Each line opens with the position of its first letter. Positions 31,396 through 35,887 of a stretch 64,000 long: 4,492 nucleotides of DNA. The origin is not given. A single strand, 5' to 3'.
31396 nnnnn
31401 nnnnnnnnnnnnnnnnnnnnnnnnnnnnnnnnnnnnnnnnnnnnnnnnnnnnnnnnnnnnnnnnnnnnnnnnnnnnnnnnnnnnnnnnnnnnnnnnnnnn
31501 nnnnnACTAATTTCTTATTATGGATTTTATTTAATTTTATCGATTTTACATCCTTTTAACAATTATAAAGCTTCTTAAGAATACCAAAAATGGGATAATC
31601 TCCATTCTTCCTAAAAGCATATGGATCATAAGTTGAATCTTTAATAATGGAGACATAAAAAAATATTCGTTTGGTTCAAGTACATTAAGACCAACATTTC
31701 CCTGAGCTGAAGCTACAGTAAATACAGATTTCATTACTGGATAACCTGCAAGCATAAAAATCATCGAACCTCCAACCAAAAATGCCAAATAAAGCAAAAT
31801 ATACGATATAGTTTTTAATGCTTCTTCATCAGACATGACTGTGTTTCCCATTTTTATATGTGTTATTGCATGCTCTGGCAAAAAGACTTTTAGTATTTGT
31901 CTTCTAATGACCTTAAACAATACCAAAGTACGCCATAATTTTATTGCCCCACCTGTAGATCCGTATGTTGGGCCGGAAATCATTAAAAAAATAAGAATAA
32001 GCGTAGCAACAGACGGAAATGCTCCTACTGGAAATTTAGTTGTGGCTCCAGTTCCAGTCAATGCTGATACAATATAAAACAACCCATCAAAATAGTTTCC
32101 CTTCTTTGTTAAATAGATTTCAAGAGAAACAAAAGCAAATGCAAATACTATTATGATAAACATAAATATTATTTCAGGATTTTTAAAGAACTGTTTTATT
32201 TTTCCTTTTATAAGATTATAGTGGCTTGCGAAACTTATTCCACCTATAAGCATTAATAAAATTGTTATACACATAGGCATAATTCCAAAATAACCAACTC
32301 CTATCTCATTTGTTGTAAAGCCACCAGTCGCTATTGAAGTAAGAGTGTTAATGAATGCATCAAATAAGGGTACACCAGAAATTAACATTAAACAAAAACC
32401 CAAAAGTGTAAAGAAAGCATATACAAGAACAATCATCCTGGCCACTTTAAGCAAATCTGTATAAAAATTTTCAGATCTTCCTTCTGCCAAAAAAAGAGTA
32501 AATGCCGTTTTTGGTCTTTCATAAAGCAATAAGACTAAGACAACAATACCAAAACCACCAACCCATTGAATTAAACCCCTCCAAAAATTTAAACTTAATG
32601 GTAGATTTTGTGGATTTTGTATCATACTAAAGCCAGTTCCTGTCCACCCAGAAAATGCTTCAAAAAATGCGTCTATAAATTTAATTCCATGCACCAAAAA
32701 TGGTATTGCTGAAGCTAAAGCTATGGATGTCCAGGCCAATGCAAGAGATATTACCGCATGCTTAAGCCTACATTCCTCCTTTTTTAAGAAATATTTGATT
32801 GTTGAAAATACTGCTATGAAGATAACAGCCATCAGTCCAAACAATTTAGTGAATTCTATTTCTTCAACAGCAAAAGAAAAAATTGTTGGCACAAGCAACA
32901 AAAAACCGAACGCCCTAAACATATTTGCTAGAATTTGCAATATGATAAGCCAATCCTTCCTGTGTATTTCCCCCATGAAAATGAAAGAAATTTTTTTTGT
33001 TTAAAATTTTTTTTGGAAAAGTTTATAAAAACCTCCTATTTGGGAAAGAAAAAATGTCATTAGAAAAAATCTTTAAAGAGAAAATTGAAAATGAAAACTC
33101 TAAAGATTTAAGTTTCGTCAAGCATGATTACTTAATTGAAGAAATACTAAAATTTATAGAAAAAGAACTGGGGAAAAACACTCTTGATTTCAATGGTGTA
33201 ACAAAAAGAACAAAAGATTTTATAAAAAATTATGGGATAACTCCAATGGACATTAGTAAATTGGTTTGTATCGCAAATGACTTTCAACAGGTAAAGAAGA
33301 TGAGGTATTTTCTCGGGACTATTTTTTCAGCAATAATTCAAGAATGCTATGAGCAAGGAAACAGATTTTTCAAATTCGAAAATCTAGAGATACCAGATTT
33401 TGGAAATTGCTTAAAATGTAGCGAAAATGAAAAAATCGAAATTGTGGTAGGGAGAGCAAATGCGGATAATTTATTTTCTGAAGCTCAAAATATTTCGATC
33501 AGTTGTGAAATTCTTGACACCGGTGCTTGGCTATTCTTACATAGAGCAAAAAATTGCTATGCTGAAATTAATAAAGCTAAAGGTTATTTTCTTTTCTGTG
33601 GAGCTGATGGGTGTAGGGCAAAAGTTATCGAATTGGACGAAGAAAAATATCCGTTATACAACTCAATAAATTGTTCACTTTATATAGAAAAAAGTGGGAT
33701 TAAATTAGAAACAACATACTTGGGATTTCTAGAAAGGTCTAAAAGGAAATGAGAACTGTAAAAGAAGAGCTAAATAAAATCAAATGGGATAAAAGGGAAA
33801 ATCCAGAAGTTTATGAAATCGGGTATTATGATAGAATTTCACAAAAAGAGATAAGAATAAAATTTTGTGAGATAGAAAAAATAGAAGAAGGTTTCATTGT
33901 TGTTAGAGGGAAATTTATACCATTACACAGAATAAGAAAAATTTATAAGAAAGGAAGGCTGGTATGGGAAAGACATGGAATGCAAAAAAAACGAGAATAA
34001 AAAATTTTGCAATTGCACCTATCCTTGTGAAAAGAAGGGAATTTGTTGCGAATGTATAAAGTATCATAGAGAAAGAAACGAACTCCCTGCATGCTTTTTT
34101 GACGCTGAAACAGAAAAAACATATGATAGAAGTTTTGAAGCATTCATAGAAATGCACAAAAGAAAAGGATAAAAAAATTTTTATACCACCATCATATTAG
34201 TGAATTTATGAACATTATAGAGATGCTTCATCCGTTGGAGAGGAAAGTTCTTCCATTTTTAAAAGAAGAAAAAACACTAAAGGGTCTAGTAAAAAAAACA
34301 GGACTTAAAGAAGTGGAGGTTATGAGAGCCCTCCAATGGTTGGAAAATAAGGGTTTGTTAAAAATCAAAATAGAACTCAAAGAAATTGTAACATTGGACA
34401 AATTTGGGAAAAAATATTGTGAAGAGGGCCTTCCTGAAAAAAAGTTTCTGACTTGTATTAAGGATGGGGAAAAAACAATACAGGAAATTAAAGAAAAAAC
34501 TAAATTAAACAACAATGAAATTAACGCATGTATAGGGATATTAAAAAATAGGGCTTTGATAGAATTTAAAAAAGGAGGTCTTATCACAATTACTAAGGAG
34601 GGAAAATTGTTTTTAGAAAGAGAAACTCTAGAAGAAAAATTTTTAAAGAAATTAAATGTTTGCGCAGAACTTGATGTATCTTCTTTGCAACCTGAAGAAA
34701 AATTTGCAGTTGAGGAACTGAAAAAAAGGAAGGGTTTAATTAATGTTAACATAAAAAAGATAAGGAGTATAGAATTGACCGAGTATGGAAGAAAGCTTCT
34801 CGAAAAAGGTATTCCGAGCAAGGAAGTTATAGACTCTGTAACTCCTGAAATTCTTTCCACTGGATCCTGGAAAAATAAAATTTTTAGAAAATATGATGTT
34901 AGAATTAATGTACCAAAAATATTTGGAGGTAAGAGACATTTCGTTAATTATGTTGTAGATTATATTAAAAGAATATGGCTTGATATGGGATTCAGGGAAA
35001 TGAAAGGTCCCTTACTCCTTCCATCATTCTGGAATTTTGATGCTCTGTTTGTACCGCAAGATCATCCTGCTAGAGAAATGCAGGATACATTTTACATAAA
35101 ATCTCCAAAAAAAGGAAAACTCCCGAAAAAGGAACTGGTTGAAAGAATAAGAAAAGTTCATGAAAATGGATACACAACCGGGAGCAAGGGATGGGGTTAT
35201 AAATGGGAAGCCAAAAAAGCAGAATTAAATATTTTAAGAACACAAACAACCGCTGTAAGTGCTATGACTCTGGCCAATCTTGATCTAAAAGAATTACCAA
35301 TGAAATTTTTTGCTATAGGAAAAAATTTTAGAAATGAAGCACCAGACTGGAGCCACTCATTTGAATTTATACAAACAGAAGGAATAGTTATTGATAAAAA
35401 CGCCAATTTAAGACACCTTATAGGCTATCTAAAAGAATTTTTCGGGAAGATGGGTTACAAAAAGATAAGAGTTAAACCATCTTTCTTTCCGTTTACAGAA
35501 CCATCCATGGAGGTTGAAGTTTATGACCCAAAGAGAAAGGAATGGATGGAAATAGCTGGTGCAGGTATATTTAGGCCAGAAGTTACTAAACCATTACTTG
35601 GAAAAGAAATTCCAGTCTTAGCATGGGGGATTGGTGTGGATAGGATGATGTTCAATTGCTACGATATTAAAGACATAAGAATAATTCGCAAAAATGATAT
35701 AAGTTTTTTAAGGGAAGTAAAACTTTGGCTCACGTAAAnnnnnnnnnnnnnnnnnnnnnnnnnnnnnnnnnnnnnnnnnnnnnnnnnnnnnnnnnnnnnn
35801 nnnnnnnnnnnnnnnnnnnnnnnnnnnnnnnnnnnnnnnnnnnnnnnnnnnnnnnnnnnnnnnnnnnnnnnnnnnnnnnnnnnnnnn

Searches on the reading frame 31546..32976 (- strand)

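Call 44: search_protein_families(library=pfam, proteins=[window:31546-32976:-], max_evalue=0.001)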
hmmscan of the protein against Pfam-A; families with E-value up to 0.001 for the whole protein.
window:31546-32976:- (476 aa): 1 family
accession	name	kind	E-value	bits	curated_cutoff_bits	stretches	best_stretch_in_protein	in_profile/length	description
PF02386.22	TrkH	-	9.5e-39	133.6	27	1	51-467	9-490/502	Cation transport protein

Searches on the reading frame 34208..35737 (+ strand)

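Call 44: search_protein_families(library=pfam, proteins=[window:34208-35737:+], max_evalue=0.001)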
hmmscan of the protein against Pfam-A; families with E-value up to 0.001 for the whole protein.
window:34208-35737:+ (509 aa): 4 families
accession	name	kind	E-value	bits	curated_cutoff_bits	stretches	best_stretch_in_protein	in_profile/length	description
PF01409.25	tRNA-synt_2d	-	1.1e-79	267.9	19.8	1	228-503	1-245/246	tRNA synthetases class II core domain (F)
PF00587.30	tRNA-synt_2b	-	3.4e-06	27.7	29.3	1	332-451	2-133/179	tRNA synthetase class II core domain (G, H, P, S and T)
PF10771.15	DUF2582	-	8.6e-05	23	24.2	0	86-120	20-54/65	Winged helix-turn-helix domain (DUF2582)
PF24409.1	wHTH-PRTase_assc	-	0.00079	19.9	27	0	81-139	4-58/83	wHTH-PRTase associated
